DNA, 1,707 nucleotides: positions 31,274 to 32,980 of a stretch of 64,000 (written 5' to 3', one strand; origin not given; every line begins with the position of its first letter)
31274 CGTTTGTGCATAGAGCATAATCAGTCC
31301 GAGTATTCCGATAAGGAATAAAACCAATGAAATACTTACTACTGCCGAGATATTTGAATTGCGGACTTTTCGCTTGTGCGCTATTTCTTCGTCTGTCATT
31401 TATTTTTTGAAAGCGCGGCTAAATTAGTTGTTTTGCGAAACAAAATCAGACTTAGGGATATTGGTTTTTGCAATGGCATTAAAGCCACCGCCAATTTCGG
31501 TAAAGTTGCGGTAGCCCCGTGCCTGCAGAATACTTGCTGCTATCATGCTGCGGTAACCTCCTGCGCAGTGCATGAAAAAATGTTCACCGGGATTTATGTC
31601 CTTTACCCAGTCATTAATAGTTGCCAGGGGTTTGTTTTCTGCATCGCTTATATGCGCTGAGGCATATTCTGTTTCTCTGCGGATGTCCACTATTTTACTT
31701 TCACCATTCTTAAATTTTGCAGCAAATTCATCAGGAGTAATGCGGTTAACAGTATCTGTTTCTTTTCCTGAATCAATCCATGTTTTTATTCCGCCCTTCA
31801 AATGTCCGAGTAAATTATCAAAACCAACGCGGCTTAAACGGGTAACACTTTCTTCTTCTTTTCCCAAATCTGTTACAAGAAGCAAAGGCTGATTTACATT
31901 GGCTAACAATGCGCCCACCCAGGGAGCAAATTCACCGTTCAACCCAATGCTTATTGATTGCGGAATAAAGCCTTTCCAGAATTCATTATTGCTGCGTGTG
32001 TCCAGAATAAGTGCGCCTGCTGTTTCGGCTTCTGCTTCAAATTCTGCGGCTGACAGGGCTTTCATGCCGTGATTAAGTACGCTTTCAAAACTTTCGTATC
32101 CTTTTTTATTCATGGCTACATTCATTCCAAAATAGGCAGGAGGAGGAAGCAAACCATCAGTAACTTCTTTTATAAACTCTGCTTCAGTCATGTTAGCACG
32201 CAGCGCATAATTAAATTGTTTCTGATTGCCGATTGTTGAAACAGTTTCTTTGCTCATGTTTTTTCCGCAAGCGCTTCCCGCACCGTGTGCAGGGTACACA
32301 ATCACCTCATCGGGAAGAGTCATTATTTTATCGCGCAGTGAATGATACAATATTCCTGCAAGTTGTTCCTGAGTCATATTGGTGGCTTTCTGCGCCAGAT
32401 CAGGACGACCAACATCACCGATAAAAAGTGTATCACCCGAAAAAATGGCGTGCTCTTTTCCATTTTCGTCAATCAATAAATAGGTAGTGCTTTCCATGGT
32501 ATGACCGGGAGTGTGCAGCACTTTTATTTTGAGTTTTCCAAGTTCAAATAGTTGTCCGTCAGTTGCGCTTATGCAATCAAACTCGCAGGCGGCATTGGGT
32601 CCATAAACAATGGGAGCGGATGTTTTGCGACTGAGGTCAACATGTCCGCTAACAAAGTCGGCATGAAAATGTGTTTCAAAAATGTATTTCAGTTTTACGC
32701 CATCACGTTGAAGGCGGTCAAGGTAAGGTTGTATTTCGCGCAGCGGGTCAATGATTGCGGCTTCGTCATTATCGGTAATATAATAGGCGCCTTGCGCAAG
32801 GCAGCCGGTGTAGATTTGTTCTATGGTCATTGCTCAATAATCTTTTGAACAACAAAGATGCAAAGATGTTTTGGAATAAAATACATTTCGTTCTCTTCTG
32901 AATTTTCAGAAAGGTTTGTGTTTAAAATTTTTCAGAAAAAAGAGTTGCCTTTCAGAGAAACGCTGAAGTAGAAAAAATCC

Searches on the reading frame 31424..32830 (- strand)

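Call 85: search_protein_families(library=pfam, proteins=[window:31424-32830:-], max_evalue=0.00001)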
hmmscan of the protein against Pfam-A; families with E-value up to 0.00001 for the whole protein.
window:31424-32830:- (468 aa): 2 families
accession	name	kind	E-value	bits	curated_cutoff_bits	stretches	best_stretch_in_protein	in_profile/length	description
PF00581.25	Rhodanese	-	3.7e-26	92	22.2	2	365-454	1-100/102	Rhodanese-like domain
PF00753.33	Lactamase_B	-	1.9e-14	54.5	22.7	1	14-83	7-80/196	Metallo-beta-lactamase superfamily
